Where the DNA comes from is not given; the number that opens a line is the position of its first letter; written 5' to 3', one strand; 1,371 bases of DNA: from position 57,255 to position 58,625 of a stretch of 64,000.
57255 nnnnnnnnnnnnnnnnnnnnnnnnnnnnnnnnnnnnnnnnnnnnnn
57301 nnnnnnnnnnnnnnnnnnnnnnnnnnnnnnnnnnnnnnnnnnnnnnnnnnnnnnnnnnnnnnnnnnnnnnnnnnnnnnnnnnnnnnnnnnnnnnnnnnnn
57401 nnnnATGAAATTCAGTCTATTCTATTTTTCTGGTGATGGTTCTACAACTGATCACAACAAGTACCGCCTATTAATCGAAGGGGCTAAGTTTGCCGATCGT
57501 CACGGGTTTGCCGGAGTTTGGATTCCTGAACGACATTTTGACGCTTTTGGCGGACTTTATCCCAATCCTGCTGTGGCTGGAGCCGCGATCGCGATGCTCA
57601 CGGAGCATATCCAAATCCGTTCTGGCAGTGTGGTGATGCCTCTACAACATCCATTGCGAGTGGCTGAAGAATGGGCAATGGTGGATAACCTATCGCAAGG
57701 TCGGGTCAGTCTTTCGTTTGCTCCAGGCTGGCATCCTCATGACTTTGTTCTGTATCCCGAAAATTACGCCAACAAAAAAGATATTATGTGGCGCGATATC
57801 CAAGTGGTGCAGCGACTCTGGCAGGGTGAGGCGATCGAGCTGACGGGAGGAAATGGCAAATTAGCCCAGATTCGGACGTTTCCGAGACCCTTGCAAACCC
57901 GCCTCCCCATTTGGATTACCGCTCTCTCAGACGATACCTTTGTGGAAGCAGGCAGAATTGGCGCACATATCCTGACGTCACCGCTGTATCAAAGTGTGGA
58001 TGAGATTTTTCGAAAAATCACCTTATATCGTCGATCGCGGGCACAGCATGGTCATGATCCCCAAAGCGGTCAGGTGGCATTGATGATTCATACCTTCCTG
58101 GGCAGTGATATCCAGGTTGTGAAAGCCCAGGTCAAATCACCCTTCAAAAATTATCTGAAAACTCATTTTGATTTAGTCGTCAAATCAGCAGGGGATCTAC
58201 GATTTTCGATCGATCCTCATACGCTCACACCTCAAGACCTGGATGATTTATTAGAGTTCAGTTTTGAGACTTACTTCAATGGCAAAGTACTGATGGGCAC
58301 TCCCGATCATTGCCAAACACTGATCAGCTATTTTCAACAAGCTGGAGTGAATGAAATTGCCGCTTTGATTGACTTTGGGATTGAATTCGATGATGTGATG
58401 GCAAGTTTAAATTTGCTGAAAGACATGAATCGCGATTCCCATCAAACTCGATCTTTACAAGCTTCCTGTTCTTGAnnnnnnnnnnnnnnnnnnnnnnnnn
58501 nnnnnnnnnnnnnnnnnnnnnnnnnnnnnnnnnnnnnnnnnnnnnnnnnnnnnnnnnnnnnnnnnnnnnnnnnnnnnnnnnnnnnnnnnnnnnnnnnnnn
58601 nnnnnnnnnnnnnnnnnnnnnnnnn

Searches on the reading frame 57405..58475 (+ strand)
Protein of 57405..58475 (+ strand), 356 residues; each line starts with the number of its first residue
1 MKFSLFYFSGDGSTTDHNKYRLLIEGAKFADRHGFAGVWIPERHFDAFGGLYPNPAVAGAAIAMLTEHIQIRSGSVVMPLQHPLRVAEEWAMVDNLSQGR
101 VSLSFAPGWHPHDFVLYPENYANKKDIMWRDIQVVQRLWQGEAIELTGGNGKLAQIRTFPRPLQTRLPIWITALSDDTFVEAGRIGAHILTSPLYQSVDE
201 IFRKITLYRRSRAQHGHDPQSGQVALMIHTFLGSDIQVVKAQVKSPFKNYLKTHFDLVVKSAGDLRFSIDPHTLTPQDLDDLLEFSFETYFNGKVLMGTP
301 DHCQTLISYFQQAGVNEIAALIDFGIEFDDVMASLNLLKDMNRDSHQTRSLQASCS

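Call 5: search_protein_families(library=pfam, proteins=[window:57405-58475:+])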
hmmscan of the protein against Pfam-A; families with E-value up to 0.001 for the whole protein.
window:57405-58475:+ (356 aa): 1 family
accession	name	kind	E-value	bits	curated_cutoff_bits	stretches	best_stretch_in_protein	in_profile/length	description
PF00296.26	Bac_luciferase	-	5.6e-47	161.1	27.9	1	1-316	1-313/314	Luciferase-like monooxygenase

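Call 50: search_protein_families(library=ncbifam, proteins=[window:57405-58475:+], max_evalue=0.00001)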
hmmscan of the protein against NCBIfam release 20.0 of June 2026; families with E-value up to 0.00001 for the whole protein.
window:57405-58475:+ (356 aa): 19 families
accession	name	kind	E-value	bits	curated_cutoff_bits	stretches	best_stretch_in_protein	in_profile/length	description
TIGR04020.1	seco_metab_LLM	subfamily_domain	1.7e-142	474.6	244.45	1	3-341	1-340/341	MupA/Atu3671 family FMN-dependent luciferase-like monooxygenase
TIGR03619.1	F420_Rv2161c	subfamily_domain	8.4e-28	97.6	166.9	1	27-243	4-228/247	TIGR03619 family F420-dependent LLM class oxidoreductase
TIGR04027.1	LLM_KPN_01858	hypoth_equivalog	3.2e-27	95.4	412.9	1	15-192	14-184/326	putative FMN-dependent luciferase-like monooxygenase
NF052254.1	luciferase_Alph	exception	8.2e-23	81.2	600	1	1-257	1-252/354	luciferase subunit alpha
TIGR03858.1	LLM_2I7G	subfamily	1e-22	80.6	462.25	1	14-244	19-249/337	Atu2307/SP_0267 family LLM class monooxygenase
TIGR03571.1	lucif_BA3436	subfamily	1.2e-20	74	303.9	1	24-216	34-229/304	TIGR03571 family LLM class oxidoreductase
TIGR04036.1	LLM_CE1758_fam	subfamily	3.7e-18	65.5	479.1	1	14-247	21-256/355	CE1758 family FMN-dependent luciferase-like monooxygenase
TIGR03857.1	F420_MSMEG_2249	hypoth_equivalog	2.9e-17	62.9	218.4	1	21-231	14-215/329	TIGR03857 family LLM class F420-dependent oxidoreductase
TIGR03558.1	oxido_grp_1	subfamily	5.4e-16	58.7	166.95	1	23-245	22-237/325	MsnO8 family LLM class oxidoreductase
TIGR03560.1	F420_Rv1855c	subfamily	1.7e-12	47.6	231.4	1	17-172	9-173/227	TIGR03560 family F420-dependent LLM class oxidoreductase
NF052255.1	luciferase_Beta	exception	2e-12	46.8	500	1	1-125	1-127/325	luciferase subunit beta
TIGR04021.1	LLM_DMSO2_sfnG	equivalog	4.6e-11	42.7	382.95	1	24-320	31-326/350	dimethylsulfone monooxygenase SfnG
TIGR03557.1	F420_G6P_family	subfamily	1.4e-10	40.8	210.4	1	20-224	12-212/316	TIGR03557 family F420-dependent LLM class oxidoreductase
TIGR03621.1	F420_MSMEG_2516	subfamily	6.4e-10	38.6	213.15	1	19-171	12-155/295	TIGR03621 family F420-dependent LLM class oxidoreductase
TIGR03555.1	F420_mer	equivalog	2.9e-09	36.8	348.7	1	19-190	10-174/325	5,10-methylenetetrahydromethanopterin reductase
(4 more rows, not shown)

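Call 65: search_solved_structures(query=window:57405-58472:+, max_evalue=0.00001)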
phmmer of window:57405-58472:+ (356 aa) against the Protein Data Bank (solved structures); distinct sequences matched with E-value up to 0.00001: 16.
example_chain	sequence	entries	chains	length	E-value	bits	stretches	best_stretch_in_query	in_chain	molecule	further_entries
6ket_A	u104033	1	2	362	1.1e-105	356.9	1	2-338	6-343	PuwE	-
7bip_A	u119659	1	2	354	1.3e-22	83.7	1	15-240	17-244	Luciferase-like monooxygenase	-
8cbb_A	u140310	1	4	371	1.8e-22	83.1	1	22-260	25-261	Alkanal monooxygenase alpha chain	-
8k74_A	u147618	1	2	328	1.8e-19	73.2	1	17-192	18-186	Alkanal monooxygenase alpha chain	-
1brl_A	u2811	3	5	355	9e-18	67.7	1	20-237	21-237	BACTERIAL LUCIFERASE | Alkanal monooxygenase alpha chain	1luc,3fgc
2i7g_A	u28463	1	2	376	5.2e-13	52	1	18-236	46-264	Monooxygenase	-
4us5_A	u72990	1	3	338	1.3e-08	37.6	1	14-106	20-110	LUCIFERASE-LIKE MONOOXYGENASE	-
4us5_D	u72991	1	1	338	1.3e-08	37.6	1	14-106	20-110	LUCIFERASE-LIKE MONOOXYGENASE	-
9fp4_A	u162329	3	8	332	6.9e-08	35.2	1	10-189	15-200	F420-dependent hydroxymycolic acid dehydrogenase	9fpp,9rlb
8qpl_A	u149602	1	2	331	2.2e-07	33.5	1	27-192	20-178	5,10-methylenetetrahydromethanopterin reductase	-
8qq8_A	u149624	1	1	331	2.2e-07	33.5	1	27-192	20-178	5,10-methylenetetrahydromethanopterin reductase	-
1brl_B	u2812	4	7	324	2.2e-07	33.5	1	1-107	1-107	BACTERIAL LUCIFERASE | BETA2 LUCIFERASE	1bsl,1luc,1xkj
8qpm_A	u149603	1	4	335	2.3e-07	33.5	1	27-192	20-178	5,10-methylenetetrahydromethanopterin reductase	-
3fgc_B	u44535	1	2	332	2.3e-07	33.4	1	1-107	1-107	Alkanal monooxygenase beta chain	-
2b81_A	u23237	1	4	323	2.7e-07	33.2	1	25-196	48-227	Luciferase-like monooxygenase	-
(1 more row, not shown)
